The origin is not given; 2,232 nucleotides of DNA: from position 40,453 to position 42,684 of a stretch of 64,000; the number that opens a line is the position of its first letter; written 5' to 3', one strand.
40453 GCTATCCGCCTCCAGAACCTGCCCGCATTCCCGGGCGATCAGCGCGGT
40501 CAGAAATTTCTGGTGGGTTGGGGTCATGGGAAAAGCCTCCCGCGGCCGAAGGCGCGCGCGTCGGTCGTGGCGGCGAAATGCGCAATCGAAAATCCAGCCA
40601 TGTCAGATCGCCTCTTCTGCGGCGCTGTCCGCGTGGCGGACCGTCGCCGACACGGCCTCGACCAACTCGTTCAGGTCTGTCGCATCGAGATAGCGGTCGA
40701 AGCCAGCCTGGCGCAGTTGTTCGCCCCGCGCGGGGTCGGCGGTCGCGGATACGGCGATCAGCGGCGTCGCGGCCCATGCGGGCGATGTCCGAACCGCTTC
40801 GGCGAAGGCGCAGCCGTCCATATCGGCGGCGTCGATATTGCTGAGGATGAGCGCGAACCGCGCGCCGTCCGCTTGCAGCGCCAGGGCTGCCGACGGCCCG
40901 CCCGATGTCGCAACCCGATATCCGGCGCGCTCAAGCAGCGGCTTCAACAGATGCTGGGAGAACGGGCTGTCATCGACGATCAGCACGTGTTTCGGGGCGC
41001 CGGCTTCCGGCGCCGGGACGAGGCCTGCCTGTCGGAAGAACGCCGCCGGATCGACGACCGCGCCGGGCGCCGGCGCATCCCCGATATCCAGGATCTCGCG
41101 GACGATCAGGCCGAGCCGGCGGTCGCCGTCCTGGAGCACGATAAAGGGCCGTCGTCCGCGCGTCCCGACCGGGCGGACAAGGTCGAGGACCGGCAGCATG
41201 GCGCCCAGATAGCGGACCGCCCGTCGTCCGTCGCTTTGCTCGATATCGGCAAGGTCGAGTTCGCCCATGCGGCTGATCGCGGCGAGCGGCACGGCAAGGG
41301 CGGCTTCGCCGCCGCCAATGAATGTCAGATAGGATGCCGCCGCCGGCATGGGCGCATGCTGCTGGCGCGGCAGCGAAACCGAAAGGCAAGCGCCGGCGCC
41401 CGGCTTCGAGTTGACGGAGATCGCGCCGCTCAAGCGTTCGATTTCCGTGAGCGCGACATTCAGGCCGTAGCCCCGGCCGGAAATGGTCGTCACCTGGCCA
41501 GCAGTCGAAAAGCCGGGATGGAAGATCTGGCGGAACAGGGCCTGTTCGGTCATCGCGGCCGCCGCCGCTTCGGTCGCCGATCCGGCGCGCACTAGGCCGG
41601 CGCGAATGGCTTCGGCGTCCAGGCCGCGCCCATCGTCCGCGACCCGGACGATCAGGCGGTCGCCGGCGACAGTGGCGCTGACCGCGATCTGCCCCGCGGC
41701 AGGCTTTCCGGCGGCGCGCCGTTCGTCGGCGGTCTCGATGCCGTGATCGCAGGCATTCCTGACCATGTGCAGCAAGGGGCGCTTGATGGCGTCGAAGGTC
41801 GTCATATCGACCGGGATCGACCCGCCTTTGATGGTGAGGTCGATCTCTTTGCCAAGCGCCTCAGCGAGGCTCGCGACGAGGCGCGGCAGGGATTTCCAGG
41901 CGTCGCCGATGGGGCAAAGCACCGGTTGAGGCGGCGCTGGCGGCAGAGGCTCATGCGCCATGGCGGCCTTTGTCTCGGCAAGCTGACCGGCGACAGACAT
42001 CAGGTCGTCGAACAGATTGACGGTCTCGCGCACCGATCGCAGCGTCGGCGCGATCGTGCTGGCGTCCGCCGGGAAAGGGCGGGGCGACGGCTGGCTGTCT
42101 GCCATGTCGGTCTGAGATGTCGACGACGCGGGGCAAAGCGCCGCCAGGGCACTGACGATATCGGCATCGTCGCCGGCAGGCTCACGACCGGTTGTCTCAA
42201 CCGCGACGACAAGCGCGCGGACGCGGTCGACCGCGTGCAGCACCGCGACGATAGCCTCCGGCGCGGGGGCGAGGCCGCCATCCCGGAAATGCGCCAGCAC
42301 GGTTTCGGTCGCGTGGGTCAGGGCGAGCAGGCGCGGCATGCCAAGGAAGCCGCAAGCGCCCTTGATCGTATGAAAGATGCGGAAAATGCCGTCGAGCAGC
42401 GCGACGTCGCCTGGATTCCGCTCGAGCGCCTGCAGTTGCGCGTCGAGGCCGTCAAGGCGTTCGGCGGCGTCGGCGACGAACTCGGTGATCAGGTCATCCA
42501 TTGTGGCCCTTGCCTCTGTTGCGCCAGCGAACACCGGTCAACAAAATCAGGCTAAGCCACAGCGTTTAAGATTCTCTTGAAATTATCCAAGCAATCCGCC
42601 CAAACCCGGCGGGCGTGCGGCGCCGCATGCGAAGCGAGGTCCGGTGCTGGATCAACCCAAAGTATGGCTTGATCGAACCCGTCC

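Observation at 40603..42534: CheA-like hybrid kinase with an apparently degenerate receiver domain, partnered only with CheR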

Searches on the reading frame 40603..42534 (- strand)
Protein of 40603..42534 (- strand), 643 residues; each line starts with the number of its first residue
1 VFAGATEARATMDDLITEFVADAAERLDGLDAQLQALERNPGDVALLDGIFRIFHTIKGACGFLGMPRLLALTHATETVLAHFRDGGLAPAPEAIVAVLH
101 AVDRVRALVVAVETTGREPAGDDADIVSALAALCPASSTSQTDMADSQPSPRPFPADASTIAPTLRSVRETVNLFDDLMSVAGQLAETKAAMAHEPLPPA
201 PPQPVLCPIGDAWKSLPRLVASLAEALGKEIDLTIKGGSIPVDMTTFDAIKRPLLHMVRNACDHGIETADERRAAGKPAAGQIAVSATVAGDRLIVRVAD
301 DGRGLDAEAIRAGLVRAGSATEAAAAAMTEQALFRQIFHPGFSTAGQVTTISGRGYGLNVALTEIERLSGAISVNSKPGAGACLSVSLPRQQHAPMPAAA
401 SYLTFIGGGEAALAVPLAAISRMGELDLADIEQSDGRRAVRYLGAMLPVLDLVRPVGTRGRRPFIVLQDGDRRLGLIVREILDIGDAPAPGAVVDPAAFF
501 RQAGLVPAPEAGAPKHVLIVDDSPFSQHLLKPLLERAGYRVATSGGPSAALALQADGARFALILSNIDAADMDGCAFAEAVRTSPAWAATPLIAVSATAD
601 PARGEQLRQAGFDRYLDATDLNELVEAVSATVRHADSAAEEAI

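Call 3: search_protein_families(library=pfam, proteins=[window:40603-42534:-], max_evalue=0.1)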
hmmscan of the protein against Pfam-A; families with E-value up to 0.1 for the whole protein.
window:40603-42534:- (643 aa): 4 families
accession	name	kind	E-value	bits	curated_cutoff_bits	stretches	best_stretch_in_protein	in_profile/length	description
PF01627.28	Hpt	-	1.2e-15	57.9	24.6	1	14-107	1-83/84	Hpt domain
PF02518.31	HATPase_c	-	1.5e-15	58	26.4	1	252-391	4-110/111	Histidine kinase-, DNA gyrase B-, and HSP90-like ATPase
PF00072.30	Response_reg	-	3.7e-12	46.8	30.2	1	517-628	1-110/111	Response regulator receiver domain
PF01584.24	CheW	-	6.3e-05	23.1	23.5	1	402-484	2-91/138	CheW-like domain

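Call 4: search_protein_families(library=ncbifam, proteins=[window:40603-42534:-], max_evalue=0.1)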
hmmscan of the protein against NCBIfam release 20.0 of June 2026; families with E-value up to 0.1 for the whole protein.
window:40603-42534:- (643 aa): 64 families (the best 25 are shown)
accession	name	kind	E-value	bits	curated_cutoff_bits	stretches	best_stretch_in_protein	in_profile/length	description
NF041336.1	CheA_Halo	equivalog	1.2e-76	258.8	950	2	206-453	353-592/666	chemotaxis protein CheA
NF007835.0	PRK10547.1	equivalog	7.7e-48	163.5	793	2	212-390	348-523/670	chemotaxis protein CheA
NF011874.0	PRK15347.1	equivalog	1.1e-17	63.4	852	2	516-632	692-810/921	two component system sensor kinase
NF008318.0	PRK11107.1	equivalog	5.8e-16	57.7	890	1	511-617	664-769/920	two-component sensor histidine kinase BarA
TIGR02956.1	TMAO_torS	equivalog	9.3e-15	53.8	676.5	2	513-632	700-820/967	TMAO reductase system sensor histidine kinase/response regulator TorS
NF008099.0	PRK10841.1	equivalog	4.6e-11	41.2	920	1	516-616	826-923/949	two-component system sensor histidine kinase RcsC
NF052573.1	HisKinEspAMyxo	equivalog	4.6e-10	38.2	1400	2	512-627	630-745/755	serine histidine kinase EspA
NF052574.1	HisKinEspCMyxo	equivalog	1.4e-09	36.7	1200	2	510-596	661-746/785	serine histidine kinase EspC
NF008298.1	PRK11086.1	subfamily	3.2e-09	35.8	520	1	332-392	472-527/529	DcuS/MalK family sensor histidine kinase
NF008302.0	PRK11091.1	equivalog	3.4e-09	35.5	838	2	516-616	527-626/779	aerobic respiration two-component sensor histidine kinase ArcB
NF010411.0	PRK13837.1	equivalog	3.8e-09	35.1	647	1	330-411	620-699/828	two-component system VirA-like sensor kinase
NF045901.1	HisKinLetSLeg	equivalog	4e-08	31.7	1650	1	516-638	673-795/906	two-component system sensor histidine kinase LetS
NF038297.2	hybrid_HK_HrmK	equivalog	8.5e-08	31.3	725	1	514-626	490-602/607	hybrid histidine kinase/response regulator HrmK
NF053854.1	RespRegPhoBBctds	equivalog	1e-07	31.5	270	1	517-600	1-82/225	two-component system response regulator PhoB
NF008468.0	PRK11360.1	equivalog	1.2e-07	30.5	646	1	331-393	554-611/616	two-component system sensor histidine kinase AtoS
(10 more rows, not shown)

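Call 6: find_encoding_contigs(protein=window:40603-42534:-, flank=10000, max_places=6)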
Protein window:40603-42534:- (643 aa): no gene with exactly this product is on record in the collection.
